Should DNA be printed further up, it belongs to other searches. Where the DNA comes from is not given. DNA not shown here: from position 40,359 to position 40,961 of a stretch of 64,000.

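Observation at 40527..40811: Private 60-90-aa '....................' module shared by all five paralogs, C-terminal in four and N-terminal in one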

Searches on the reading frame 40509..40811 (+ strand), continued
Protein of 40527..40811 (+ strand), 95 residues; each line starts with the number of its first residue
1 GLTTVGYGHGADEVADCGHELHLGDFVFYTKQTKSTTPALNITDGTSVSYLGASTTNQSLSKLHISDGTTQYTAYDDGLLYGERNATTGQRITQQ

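Call 62: fold_search(model_id=the predicted structure, library=pdb)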
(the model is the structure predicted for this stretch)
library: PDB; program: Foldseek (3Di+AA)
matches with E <= 10: 67; with E <= 0.001: 0
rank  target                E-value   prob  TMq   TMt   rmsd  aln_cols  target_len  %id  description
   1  8qhd_C                3.1e+00  0.05  0.22  0.02  11.6        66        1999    9  Hantaan virus polymerase in hexameric state (released 2024-03-27)
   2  7z1l_N                3.5e+00  0.02  0.14  0.09  10.5        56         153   12  Structure of yeast RNA Polymerase III Pre-Termination Complex (PTC) (released 2022-08-31)
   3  8p1n_A                3.7e+00  0.04  0.22  0.02  11.7        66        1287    9  Structure of hantaan orthohantavirus (HTNV) polymerase bound to 5'vRNA (released 2024-05-22)
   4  6gue_A                4.0e+00  0.02  0.17  0.08  11.8        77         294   16  CDK2/CyclinA in complex with AZD5438 (released 2018-12-05)
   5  7joe_I                4.0e+00  0.02  0.14  0.11  12.3        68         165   15  Crystal structure of BbKI complexed with Human Kallikrein 4 (released 2021-07-21)
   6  3em0_B                4.2e+00  0.04  0.21  0.17   8.8        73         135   18  Crystal structure of Zebrafish Ileal Bile Acid-Bindin Protein complexed with cholic acid (crystal form B). (released 2009-01-13)
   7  6hhk_A                4.2e+00  0.03  0.21  0.13  11.8        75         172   13  Structure of gp105 of Listeria bacteriophage A511 (released 2019-01-23)
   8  3r5l                  4.5e+00  0.02  0.17  0.15   9.3        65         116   20  Structure of Ddn, the Deazaflavin-dependent nitroreductase from Mycobacterium tuberculosis involved in bioreductive acti (released 2012-01-18)
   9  8qh3_A                4.8e+00  0.03  0.24  0.03  11.3        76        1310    9  5'vRNA-bound Hantaan virus polymerase in monomeric active state (released 2024-03-27)
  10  3r5p                  4.8e+00  0.02  0.21  0.20  11.0       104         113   15  Structure of Ddn, the Deazaflavin-dependent nitroreductase from Mycobacterium tuberculosis involved in bioreductive acti (released 2012-01-18)
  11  6hhk_C                4.8e+00  0.02  0.20  0.13  11.8        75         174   13  Structure of gp105 of Listeria bacteriophage A511 (released 2019-01-23)
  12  4noe_D                4.8e+00  0.02  0.20  0.16   8.6        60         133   10  Crystal structure of DdrB bound to 30b ssDNA (released 2015-05-20)
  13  3elx                  5.1e+00  0.03  0.20  0.16   9.2        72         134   18  Crystal structure of apo Zebrafish Ileal Bile Acid-Binding Protein (released 2009-01-13)
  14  4x2v_A                5.1e+00  0.01  0.12  0.08  11.2        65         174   11  Crystal structure of the Murine Norovirus NS6 protease (inactive C139A mutant) with a C-terminal extension to include  (released 2015-02-18)
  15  8qhd_D                5.4e+00  0.03  0.24  0.02  11.5        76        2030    9  Hantaan virus polymerase in hexameric state (released 2024-03-27)
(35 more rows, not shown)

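Call 64: fold_search(model_id=the predicted structure, library=viral)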
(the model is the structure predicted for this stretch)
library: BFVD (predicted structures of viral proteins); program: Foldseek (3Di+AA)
matches with E <= 10: 125; with E <= 0.001: 0
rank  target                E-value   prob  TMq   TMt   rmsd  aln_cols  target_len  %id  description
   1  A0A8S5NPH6            1.2e-01  0.97  0.43  0.19   3.1        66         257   21  Uncharacterized protein [Myoviridae sp. ct2th6]
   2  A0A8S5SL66            2.3e-01  0.72  0.37  0.16   4.4        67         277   15  Uncharacterized protein [Podoviridae sp. ctHMt20]
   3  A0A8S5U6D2            7.0e-01  0.06  0.17  0.05  12.4        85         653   14  Uncharacterized protein [Myoviridae sp. ctBCv9]
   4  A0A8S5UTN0            7.9e-01  0.20  0.33  0.07   4.2        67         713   13  Uncharacterized protein [Myoviridae sp. ctYA416]
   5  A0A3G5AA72            1.4e+00  0.05  0.15  0.07  11.9        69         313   13  Peptide-methionine (R)-S-oxide reductase [Hyperionvirus sp.]
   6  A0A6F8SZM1            1.5e+00  0.04  0.19  0.11   9.4        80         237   19  29kDa protein [Pea early browning virus]
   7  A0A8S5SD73            1.7e+00  0.44  0.40  0.26   2.8        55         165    9  Uncharacterized protein [Podoviridae sp. ct7Ex2]
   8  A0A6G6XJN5            1.9e+00  0.06  0.18  0.12   8.4        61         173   15  Uncharacterized protein [Gordonia phage Skog]
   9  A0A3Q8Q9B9            2.0e+00  0.03  0.19  0.08  10.8        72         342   14  Uncharacterized protein [Sulfolobales Beppu filamentous virus 3]
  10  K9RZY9                2.1e+00  0.11  0.21  0.18   4.3        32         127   28  Uncharacterized protein [Cronobacter phage vB_CskP_GAP227]
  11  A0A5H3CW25            2.4e+00  0.04  0.18  0.09  12.3        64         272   11  LO5 [Tilapia adomavirus 2]
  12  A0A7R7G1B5            2.4e+00  0.04  0.21  0.24  10.0        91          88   13  (no name in the UniProt tables at hand)
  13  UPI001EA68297         3.1e+00  0.04  0.14  0.09   8.0        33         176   21  (no name look-up for this kind of identifier)
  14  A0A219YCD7            3.1e+00  0.04  0.20  0.09  11.8        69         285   17  Uncharacterized protein [Aeromonas phage 65.2]
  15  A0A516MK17            3.3e+00  0.08  0.26  0.39   3.5        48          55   19  (no name in the UniProt tables at hand)
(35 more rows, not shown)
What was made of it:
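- The best structural leads are uncharacterised phage proteins: BFVD A0A8S5NPH6, probability 0.97, TMq 0.43, E 0.12 (call 64).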

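Call 67: list_cluster_members(proteins=[P0088, P0103, P0119, P0175, P0178, P0115, P0069, P0137, P0149, P0170])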
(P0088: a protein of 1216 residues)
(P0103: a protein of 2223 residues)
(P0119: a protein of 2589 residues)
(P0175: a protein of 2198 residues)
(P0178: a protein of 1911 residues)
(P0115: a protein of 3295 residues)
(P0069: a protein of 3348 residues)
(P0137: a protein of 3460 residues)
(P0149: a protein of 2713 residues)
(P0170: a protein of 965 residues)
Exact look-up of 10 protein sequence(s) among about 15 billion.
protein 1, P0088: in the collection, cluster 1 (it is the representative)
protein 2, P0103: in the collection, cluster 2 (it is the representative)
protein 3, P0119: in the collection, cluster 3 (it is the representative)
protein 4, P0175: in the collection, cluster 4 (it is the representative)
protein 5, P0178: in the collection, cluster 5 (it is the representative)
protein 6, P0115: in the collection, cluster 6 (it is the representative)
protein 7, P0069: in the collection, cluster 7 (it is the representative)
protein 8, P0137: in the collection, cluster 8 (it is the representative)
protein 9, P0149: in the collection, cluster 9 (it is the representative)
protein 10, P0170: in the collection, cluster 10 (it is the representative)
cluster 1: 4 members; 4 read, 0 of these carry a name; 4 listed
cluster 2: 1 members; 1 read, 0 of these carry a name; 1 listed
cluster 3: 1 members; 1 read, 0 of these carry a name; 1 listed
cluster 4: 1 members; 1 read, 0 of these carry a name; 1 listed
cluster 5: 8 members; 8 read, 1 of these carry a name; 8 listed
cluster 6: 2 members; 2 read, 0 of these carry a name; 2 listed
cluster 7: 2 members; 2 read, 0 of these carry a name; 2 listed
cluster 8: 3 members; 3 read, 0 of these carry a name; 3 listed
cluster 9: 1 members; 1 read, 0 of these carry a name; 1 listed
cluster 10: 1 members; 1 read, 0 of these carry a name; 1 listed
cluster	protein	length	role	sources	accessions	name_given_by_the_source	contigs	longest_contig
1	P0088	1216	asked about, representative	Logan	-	-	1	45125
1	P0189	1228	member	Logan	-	-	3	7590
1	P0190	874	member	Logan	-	-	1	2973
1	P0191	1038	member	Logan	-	-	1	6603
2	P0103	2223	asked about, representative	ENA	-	-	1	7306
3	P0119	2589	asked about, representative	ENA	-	-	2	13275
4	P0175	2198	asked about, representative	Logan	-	-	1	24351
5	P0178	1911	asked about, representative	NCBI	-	-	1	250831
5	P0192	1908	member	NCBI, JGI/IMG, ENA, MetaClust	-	\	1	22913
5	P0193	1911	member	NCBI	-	-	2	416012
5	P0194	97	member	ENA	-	-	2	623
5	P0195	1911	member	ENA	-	-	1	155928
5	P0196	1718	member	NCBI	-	-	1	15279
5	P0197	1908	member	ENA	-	-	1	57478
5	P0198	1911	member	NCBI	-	-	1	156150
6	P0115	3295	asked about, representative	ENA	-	-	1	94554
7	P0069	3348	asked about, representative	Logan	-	-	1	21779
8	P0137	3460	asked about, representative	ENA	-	-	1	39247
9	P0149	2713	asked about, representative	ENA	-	-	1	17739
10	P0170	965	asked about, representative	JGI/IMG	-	-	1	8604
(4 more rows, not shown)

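Call 75: search_protein_families(library=pfam, alignment_id=A5, max_evalue=10)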
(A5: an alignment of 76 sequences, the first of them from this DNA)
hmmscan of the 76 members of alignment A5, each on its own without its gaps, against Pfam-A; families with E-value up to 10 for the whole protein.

A. member 1, seq(101 aa): 0 families

B. families by the number of members that match (of 76 scanned): 33 families (the first 25 are shown)
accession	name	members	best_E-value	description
PF00166.26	Cpn10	8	0.011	Chaperonin 10 Kd subunit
PF20987.3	I-TevI_DNA-bd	3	0.0025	Intron-encoded endonuclease 1, DNA-binding domain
PF02324.22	Glyco_hydro_70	3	0.014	Glycosyl hydrolase family 70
PF07430.17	PP1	2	0.0019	Phloem filament protein PP1 cystatin-like domain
PF05582.17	Peptidase_U57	2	0.093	YabG peptidase U57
PF17834.7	GHD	2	0.13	Beta-sandwich domain in beta galactosidase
PF10618.14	Tail_tube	1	0.00033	Phage tail tube protein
PF14107.11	DUF4280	1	0.0084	Domain of unknown function (DUF4280)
PF07699.19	Ephrin_rec_like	1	0.011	Tyrosine-protein kinase ephrin type A/B receptor-like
PF23623.1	GBD_IRG7_N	1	0.014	IRG7 N-terminal galactose binding domain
PF24081.1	PH_SLA1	1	0.024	SLA1-like, PH domain-like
PF06687.17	SUR7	1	0.028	SUR7/PalI family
PF23759.1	GBD_T9SS_assoc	1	0.045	Galactose binding domain-like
PF02494.22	HYR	1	0.05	HYR domain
PF09601.15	DUF2459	1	0.057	Protein of unknown function (DUF2459)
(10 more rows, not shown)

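Call 91: search_protein_families(library=pfam, alignment_id=A7, max_evalue=0.00001)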
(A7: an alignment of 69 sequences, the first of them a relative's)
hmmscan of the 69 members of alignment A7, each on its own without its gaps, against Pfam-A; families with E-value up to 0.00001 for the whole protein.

A. member 1, P0040 (684 aa): 1 family
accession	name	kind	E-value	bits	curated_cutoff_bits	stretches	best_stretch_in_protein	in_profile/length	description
PF07699.19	Ephrin_rec_like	-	6.8e-07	29.4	23.1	0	310-359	1-48/48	Tyrosine-protein kinase ephrin type A/B receptor-like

B. families by the number of members that match (of 69 scanned): 8 families
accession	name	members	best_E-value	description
PF07699.19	Ephrin_rec_like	10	1.3e-15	Tyrosine-protein kinase ephrin type A/B receptor-like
PF09479.16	Flg_new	9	1.9e-26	Listeria-Bacteroides repeat domain (List_Bact_rpt)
PF23091.2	TNFR_ELAPOR1_6th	5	3.3e-12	ELAPOR1-like, TNF receptor-like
PF07562.20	NCD3G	2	1.8e-07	Nine Cysteines Domain of family 3 GPCR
PF13651.11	EcoRI_methylase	1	2.5e-45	Adenine-specific methyltransferase EcoRI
PF13385.13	Laminin_G_3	1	1.4e-11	Concanavalin A-like lectin/glucanases superfamily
PF10080.14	FtrD-like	1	1e-07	Membrane iron-sulfur containing protein FtrD-like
PF00020.24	TNFR_c6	1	3.4e-06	TNFR/NGFR cysteine-rich region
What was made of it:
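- Closest known: Dockerin-cohesin system of cellulosomes. Different: The carriers are adhesin-like and not enzymes (call 91).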

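Call 92: search_protein_families(library=pfam, proteins=[P0048, P0092], max_evalue=1)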
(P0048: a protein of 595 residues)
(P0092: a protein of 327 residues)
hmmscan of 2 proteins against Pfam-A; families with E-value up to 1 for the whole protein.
P0048 (595 aa): 2 families
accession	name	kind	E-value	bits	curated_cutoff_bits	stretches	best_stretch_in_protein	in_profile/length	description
PF07699.19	Ephrin_rec_like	-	0.0005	20.3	23.1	2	214-255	8-48/48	Tyrosine-protein kinase ephrin type A/B receptor-like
PF07562.20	NCD3G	-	0.065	13.6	38.9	1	199-241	9-52/54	Nine Cysteines Domain of family 3 GPCR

P0092 (327 aa): 1 family
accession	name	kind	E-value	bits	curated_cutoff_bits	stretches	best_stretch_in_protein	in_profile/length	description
PF07699.19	Ephrin_rec_like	-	0.27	11.5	23.1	0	203-222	1-20/48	Tyrosine-protein kinase ephrin type A/B receptor-like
